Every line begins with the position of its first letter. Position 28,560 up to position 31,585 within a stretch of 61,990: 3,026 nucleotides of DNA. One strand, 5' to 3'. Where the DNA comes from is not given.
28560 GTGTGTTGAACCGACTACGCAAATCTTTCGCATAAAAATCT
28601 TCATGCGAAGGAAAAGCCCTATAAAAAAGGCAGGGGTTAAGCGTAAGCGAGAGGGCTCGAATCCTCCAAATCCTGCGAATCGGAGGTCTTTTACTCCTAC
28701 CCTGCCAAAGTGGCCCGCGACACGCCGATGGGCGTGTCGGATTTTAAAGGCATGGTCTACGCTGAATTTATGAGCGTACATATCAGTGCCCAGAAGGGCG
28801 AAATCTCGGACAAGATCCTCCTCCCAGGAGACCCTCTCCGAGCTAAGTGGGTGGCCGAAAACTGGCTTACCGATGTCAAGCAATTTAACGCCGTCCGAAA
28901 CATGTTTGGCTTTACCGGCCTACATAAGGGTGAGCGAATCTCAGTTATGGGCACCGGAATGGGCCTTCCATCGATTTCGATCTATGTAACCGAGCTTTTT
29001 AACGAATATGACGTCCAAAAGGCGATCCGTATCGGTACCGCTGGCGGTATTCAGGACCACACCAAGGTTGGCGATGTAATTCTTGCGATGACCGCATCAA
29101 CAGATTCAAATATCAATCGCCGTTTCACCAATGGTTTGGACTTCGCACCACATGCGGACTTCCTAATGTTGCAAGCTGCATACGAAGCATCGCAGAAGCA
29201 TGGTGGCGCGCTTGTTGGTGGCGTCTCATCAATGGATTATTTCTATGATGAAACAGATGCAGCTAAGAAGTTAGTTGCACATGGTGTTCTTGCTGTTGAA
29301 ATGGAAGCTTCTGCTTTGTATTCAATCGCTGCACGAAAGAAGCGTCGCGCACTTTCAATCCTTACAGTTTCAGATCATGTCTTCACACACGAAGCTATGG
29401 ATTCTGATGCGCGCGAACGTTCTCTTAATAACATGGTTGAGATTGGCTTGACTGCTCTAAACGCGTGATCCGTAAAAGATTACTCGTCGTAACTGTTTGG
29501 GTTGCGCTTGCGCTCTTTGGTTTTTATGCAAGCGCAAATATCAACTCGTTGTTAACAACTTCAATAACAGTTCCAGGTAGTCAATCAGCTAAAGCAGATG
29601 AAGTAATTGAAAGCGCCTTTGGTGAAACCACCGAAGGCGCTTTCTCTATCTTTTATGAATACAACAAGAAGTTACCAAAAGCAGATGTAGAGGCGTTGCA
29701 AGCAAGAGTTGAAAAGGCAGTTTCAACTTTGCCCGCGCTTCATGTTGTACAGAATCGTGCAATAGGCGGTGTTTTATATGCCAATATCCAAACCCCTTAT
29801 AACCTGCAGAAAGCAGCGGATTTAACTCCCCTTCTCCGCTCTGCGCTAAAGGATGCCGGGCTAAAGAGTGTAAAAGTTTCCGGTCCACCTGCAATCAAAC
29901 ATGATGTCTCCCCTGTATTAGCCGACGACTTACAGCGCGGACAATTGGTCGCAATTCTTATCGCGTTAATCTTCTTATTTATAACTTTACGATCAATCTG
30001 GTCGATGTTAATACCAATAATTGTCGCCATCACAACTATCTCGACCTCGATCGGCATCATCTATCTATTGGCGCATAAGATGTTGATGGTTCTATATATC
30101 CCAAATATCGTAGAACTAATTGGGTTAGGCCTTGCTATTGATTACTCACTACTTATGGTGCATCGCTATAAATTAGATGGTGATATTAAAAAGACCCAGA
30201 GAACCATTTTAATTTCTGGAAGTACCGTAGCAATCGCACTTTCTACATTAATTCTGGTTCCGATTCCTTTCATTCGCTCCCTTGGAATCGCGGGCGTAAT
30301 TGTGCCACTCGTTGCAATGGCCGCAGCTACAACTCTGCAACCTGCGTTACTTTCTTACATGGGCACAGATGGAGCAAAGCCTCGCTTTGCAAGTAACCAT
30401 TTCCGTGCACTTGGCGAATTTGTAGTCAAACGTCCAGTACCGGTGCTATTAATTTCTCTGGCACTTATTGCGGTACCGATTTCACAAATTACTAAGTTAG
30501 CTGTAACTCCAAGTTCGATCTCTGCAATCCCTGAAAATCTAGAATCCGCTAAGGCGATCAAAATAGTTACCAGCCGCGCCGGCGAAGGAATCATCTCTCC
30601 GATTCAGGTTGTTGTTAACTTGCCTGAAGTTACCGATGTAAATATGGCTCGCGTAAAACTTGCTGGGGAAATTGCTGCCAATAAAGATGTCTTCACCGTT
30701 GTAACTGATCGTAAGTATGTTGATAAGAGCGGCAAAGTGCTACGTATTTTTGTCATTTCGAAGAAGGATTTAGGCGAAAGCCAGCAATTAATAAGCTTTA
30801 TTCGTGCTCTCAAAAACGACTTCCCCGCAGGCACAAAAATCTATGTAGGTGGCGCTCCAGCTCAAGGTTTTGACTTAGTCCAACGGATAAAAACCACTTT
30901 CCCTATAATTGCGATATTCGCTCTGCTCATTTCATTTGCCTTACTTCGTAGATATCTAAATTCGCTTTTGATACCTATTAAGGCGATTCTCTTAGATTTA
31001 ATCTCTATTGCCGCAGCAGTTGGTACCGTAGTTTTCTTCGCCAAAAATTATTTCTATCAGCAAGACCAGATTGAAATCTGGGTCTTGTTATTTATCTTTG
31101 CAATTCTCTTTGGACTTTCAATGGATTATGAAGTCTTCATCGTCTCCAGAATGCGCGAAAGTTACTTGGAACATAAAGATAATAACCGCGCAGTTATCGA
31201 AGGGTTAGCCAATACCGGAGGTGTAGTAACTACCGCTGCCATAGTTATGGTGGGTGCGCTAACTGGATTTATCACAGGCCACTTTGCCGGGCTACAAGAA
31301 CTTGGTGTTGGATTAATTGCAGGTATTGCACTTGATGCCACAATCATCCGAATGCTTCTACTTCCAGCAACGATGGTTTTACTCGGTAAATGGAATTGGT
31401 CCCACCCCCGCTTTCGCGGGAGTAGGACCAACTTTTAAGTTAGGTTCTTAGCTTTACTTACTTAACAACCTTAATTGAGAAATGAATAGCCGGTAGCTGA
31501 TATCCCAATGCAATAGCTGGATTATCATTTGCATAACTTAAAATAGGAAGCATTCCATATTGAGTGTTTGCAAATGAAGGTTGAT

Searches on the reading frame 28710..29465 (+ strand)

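Call 99: search_protein_families(library=pfam, proteins=[window:28710-29465:+], max_evalue=0.001)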
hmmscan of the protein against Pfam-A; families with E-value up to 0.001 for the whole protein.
window:28710-29465:+ (252 aa): 1 family
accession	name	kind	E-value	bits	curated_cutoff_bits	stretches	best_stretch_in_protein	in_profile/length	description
PF01048.26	PNP_UDP_1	-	2.6e-32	112.6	25.1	1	36-239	3-221/233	Phosphorylase superfamily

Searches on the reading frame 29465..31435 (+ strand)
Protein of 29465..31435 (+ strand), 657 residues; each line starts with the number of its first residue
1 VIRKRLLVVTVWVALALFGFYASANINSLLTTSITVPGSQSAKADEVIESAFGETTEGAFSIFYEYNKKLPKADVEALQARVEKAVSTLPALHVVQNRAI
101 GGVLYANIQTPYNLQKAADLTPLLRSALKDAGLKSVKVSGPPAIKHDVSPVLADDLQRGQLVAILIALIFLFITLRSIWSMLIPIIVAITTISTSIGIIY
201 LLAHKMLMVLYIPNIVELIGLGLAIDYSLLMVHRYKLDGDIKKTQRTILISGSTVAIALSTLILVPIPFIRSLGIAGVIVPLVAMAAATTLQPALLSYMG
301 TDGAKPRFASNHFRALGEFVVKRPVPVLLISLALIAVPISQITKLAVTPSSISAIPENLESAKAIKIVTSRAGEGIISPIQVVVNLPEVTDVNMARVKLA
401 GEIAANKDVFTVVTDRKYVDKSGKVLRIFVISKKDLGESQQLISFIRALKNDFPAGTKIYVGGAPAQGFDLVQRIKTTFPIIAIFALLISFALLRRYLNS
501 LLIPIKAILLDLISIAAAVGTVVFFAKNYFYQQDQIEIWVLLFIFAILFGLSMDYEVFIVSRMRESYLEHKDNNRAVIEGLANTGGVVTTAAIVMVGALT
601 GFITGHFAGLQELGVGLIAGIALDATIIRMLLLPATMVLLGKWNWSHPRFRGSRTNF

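Call 99: search_protein_families(library=pfam, proteins=[window:29465-31435:+], max_evalue=0.001)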
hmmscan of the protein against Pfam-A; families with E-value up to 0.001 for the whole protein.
window:29465-31435:+ (657 aa): 1 family
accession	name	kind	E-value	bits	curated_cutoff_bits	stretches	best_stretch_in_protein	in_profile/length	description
PF03176.21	MMPL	-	1.6e-59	202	20.5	2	421-649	83-311/333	MMPL family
